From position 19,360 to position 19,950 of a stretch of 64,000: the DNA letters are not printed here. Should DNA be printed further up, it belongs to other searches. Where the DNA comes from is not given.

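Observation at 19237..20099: Three tandem, divergent BMC-P vertex paralogs against a single BMC-H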

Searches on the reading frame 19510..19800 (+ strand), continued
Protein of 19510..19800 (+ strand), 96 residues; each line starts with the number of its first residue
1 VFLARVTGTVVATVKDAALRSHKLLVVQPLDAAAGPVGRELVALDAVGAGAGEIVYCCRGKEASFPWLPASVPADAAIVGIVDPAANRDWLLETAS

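Call 30: search_solved_structures(query=window:19510-19797:+, max_evalue=0.001)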
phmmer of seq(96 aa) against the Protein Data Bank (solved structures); distinct sequences matched with E-value up to 0.001: 12.
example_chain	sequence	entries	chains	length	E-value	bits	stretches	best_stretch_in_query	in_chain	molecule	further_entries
2hd3_A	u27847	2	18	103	4.1e-12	49.6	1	1-86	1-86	Ethanolamine utilization protein eutN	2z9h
4i7a_A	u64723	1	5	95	1.4e-11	47.9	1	1-85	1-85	Ethanolamine utilization protein EutN/carboxysome structural protein Ccml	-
2qw7_A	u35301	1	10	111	1.6e-11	47.7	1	1-84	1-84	Carbon dioxide concentrating mechanism protein ccmL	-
5v74_A1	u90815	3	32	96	2.2e-11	47.2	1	1-84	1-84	Ethanolamine utilization protein EutN/carboxysome structural protein Ccml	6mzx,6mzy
4n8x_1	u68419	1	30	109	3.7e-10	43.3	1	2-91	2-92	Carbon dioxide concentrating mechanism protein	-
4jw0_B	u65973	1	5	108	4.9e-10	43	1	2-86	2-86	Carbon dioxide concentrating mechanism protein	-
6owf_C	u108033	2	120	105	2.4e-09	40.7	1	2-86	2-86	Ethanolamine utilization protein EutN/carboxysome structural protein Ccml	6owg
4jvz_A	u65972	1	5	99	2.8e-09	40.5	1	2-92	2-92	Carbon dioxide concentrating mechanism protein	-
4n8f_A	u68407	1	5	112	4.2e-09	40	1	2-92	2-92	Carbon dioxide concentrating mechanism protein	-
7wkc_A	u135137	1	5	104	1.1e-07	35.4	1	2-92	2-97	Carboxysome shell vertex protein CcmL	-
6qn1_AA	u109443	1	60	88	1.3e-05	28.8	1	1-56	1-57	Carbon dioxide concentrating mechanism protein CcmL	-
5l37_A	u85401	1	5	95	5.3e-05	26.8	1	4-86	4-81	MSM0273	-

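Call 43: search_solved_structures(query=A2, max_evalue=0.01)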
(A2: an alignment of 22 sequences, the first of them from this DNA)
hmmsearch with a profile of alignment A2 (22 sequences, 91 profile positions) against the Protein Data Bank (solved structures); distinct sequences matched with E-value up to 0.01: 17.
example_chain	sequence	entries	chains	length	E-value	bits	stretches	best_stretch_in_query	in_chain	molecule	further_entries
4i7a_A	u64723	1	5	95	4e-21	78.1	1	1-88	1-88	Ethanolamine utilization protein EutN/carboxysome structural protein Ccml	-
5v74_A1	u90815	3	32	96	7.1e-21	77.3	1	1-86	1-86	Ethanolamine utilization protein EutN/carboxysome structural protein Ccml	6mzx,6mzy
2hd3_A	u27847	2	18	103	4.3e-20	74.8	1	1-85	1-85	Ethanolamine utilization protein eutN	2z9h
2qw7_A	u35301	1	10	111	6.7e-20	74.1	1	1-88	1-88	Carbon dioxide concentrating mechanism protein ccmL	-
4n8x_1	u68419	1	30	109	2.5e-18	69.1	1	1-89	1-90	Carbon dioxide concentrating mechanism protein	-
6owf_C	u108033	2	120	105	4e-18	68.5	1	1-89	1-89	Ethanolamine utilization protein EutN/carboxysome structural protein Ccml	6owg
4jw0_B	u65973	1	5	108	1.5e-17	66.6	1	1-88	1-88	Carbon dioxide concentrating mechanism protein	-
4jvz_A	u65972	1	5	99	1.6e-17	66.5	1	1-87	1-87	Carbon dioxide concentrating mechanism protein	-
4n8f_A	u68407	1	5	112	2.5e-17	65.9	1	1-87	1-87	Carbon dioxide concentrating mechanism protein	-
7wkc_A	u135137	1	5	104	1.8e-16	63.2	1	1-87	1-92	Carboxysome shell vertex protein CcmL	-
6qn1_AA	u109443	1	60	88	2.5e-11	46.7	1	1-84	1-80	Carbon dioxide concentrating mechanism protein CcmL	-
5l37_A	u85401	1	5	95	9e-09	38.5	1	1-86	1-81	MSM0273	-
8wxb_2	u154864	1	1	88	1.3e-05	28.3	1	1-87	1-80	Carboxysome shell vertex protein CsoS4A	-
6jy5_D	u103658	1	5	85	2.4e-05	27.5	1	4-89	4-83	Unidentified carboxysome polypeptide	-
2rcf_A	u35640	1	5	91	3.1e-05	27.1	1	1-87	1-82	Unidentified carboxysome polypeptide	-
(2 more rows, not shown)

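Call 57: find_related_loci(query=window:19510-19797:+, collection=metagenome_contigs, flank=6000)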
Query seq(96 aa) (96 aa) in metagenome_contigs; peptide patterns used: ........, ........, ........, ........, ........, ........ (x = any residue, [..] = any of these).
600 stretches matched a pattern (row limit reached: there are more); 28 encode a relative of the query (tblastn E <= 1e-3); 28 distinct loci.
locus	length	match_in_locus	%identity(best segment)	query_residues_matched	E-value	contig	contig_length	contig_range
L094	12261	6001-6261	80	1-87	2e-41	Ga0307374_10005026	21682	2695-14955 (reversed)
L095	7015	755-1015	80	1-87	6e-41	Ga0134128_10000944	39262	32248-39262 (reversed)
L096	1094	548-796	66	1-83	2e-33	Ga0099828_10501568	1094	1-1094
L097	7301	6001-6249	65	1-83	1e-32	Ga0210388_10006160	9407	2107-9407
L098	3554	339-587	65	1-83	1e-32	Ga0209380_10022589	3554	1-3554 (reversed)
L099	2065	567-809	69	3-83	4e-31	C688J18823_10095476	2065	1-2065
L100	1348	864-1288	63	1-83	7e-31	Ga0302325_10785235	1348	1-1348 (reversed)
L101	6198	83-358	59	1-88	2e-29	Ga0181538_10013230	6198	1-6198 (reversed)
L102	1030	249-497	61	1-83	2e-29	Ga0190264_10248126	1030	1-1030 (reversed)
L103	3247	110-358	58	1-83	1e-27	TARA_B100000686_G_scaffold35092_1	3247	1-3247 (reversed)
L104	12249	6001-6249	58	1-83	3e-27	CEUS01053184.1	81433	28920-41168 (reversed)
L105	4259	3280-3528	64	1-83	3e-26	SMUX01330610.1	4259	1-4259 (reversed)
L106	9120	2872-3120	64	1-83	3e-26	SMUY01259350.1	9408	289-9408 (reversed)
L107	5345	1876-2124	49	1-83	6e-19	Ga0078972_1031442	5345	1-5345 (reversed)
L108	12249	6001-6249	45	1-83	1e-18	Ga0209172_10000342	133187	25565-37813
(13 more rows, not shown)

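Call 58: find_encoding_contigs(protein=P0004, flank=6000, max_places=2)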
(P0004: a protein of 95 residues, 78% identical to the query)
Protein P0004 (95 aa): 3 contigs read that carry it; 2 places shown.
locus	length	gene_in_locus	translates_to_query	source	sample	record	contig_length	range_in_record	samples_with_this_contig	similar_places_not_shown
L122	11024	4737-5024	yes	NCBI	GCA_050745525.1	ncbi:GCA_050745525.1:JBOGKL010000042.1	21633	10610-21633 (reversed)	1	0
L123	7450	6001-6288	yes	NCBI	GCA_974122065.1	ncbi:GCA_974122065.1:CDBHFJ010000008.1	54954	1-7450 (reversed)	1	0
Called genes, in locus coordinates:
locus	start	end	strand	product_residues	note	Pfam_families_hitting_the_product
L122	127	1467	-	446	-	PF05496:RuvB_N, PF00158:Sigma54_activat (faint), PF13191:AAA_16 (faint), PF00004:AAA, PF07728:AAA_5 (weak), PF20720:nSTAND3 (weak), PF16193:AAA_assoc_2, PF12002:MgsA_C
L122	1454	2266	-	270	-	PF22435:MRM3-like_sub_bind (weak), PF08032:SpoU_sub_bind (weak), PF00588:SpoU_methylase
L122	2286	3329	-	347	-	PF02547:Queuosine_synth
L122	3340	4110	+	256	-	PF00596:Aldolase_II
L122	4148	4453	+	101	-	PF00936:BMC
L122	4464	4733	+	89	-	PF03319:EutN_CcmL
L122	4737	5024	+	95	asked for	PF03319:EutN_CcmL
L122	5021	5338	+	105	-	PF03319:EutN_CcmL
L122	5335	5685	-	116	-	PF04519:Bactofilin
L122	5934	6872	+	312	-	PF00586:AIRS, PF02769:AIRS_C (weak)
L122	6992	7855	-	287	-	PF06271:RDD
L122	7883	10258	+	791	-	PF19838:LptD_2 (weak), PF04453:LptD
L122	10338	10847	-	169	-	PF08327:AHSA1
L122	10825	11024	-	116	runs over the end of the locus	PF12840:HTH_20 (weak), PF01022:HTH_5 (weak)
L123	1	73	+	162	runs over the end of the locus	PF01281:Ribosomal_L9_N, PF03948:Ribosomal_L9_C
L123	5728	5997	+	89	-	PF03319:EutN_CcmL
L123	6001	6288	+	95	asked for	PF03319:EutN_CcmL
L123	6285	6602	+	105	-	PF03319:EutN_CcmL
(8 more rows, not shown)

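Call 59: find_encoding_contigs(protein=P0021, flank=6000, max_places=2)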
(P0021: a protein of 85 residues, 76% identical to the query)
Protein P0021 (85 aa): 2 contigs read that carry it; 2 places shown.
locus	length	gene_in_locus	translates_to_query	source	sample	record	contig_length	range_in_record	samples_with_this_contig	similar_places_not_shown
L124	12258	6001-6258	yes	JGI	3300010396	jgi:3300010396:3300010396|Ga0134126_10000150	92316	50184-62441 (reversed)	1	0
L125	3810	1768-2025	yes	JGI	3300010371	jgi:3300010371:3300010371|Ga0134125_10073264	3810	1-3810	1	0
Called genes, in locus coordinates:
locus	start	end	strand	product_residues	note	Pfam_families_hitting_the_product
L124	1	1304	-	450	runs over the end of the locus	PF05496:RuvB_N, PF00158:Sigma54_activat (faint), PF00004:AAA, PF07728:AAA_5 (faint), PF16193:AAA_assoc_2, PF12002:MgsA_C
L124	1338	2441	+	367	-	PF00561:Abhydrolase_1, PF12697:Abhydrolase_6 (weak)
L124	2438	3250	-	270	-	PF00588:SpoU_methylase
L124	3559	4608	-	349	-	PF02547:Queuosine_synth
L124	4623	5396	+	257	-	PF00596:Aldolase_II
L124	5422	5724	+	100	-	PF00936:BMC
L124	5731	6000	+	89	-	PF03319:EutN_CcmL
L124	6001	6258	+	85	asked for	PF03319:EutN_CcmL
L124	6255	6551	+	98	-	PF03319:EutN_CcmL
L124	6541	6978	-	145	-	PF01850:PIN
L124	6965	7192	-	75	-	PF07878:RHH_5 (weak)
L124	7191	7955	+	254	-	-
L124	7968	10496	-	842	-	PF00521:DNA_topoisoIV, PF03989:DNA_gyraseA_C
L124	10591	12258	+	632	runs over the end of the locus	PF08811:DUF1800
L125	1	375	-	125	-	?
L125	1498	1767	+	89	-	PF03319:EutN_CcmL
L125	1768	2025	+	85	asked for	PF03319:EutN_CcmL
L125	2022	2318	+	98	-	PF03319:EutN_CcmL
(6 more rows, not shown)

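Call 77: predict_structure(alignment_id=A1)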
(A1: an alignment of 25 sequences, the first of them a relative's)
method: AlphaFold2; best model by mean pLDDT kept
length: 96 residues; sequences in the alignment: 25
mean_pLDDT: 80.5   pTM: 0.72
mean pLDDT of the five models: 80.5, 75.5, 73.5, 71.5, 67.7
residues with pLDDT >= 90: 39; 70-90: 25; 50-70: 31; < 50: 1
segments of 3 or more residues with pLDDT < 50: none
pLDDT, mean of each block of 10 residues (from residue 1): 93 61 88 93 90 90 64 82 78 57
secondary structure, 60 per line:
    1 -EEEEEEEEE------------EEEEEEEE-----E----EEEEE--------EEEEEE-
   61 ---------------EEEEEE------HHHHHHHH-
elements in order: E2-10 E23-30 E41-45 E54-59 E76-81 H88-95

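Call 81: fold_search(model_id=the predicted structure, library=pdb)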
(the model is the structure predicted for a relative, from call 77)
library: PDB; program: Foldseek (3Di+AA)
matches with E <= 10: 347; with E <= 0.001: 46
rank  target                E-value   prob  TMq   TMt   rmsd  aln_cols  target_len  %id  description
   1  2hd3_J                2.8e-08  1.00  0.71  0.74   2.2        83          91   41  Crystal Structure of the Ethanolamine Utilization Protein EutN from Escherichia coli, NESG Target ER316 (released 2006-08-15)
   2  2hd3_A                4.6e-08  1.00  0.75  0.75   2.2        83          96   41  Crystal Structure of the Ethanolamine Utilization Protein EutN from Escherichia coli, NESG Target ER316 (released 2006-08-15)
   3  4i7a_C                5.5e-08  1.00  0.72  0.82   1.8        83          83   48  GrpN pentameric microcompartment shell protein from Rhodospirillum rubrum (released 2013-05-01)
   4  2qw7_C                6.6e-08  1.00  0.74  0.75   2.1        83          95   47  Carboxysome Subunit, CcmL (released 2008-03-04)
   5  4i7a_A                7.0e-08  1.00  0.73  0.83   1.8        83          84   48  GrpN pentameric microcompartment shell protein from Rhodospirillum rubrum (released 2013-05-01)
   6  2hd3_B                7.4e-08  1.00  0.75  0.74   2.2        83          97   41  Crystal Structure of the Ethanolamine Utilization Protein EutN from Escherichia coli, NESG Target ER316 (released 2006-08-15)
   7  4n8x_2                7.4e-08  1.00  0.74  0.74   2.1        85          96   41  The structure of Nostoc sp. PCC 7120 CcmL (released 2014-03-12)
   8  2qw7_H                7.9e-08  1.00  0.74  0.73   2.1        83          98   47  Carboxysome Subunit, CcmL (released 2008-03-04)
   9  4i7a_D                8.9e-08  1.00  0.73  0.80   1.8        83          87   48  GrpN pentameric microcompartment shell protein from Rhodospirillum rubrum (released 2013-05-01)
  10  4n8x_1                1.0e-07  1.00  0.72  0.70   2.2        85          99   42  The structure of Nostoc sp. PCC 7120 CcmL (released 2014-03-12)
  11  4i7a_B                1.1e-07  1.00  0.71  0.82   2.4        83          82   47  GrpN pentameric microcompartment shell protein from Rhodospirillum rubrum (released 2013-05-01)
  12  4n8x_4                1.1e-07  1.00  0.73  0.71   2.2        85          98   42  The structure of Nostoc sp. PCC 7120 CcmL (released 2014-03-12)
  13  2hd3_L                1.1e-07  1.00  0.69  0.70   2.6        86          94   40  Crystal Structure of the Ethanolamine Utilization Protein EutN from Escherichia coli, NESG Target ER316 (released 2006-08-15)
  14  2qw7_A                1.5e-07  1.00  0.74  0.74   2.0        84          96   46  Carboxysome Subunit, CcmL (released 2008-03-04)
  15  4n8x_T                1.5e-07  1.00  0.74  0.76   2.2        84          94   43  The structure of Nostoc sp. PCC 7120 CcmL (released 2014-03-12)
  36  5l37_C                1.7e-05  1.00  0.67  0.73   2.9        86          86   31  The structure of the pentameric shell protein MSM0273 from the RMM microcompartment (released 2016-12-14)
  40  5l37_A                5.8e-05  1.00  0.68  0.81   2.5        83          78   31  The structure of the pentameric shell protein MSM0273 from the RMM microcompartment (released 2016-12-14)
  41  5l37_D                5.8e-05  1.00  0.65  0.79   2.9        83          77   31  The structure of the pentameric shell protein MSM0273 from the RMM microcompartment (released 2016-12-14)
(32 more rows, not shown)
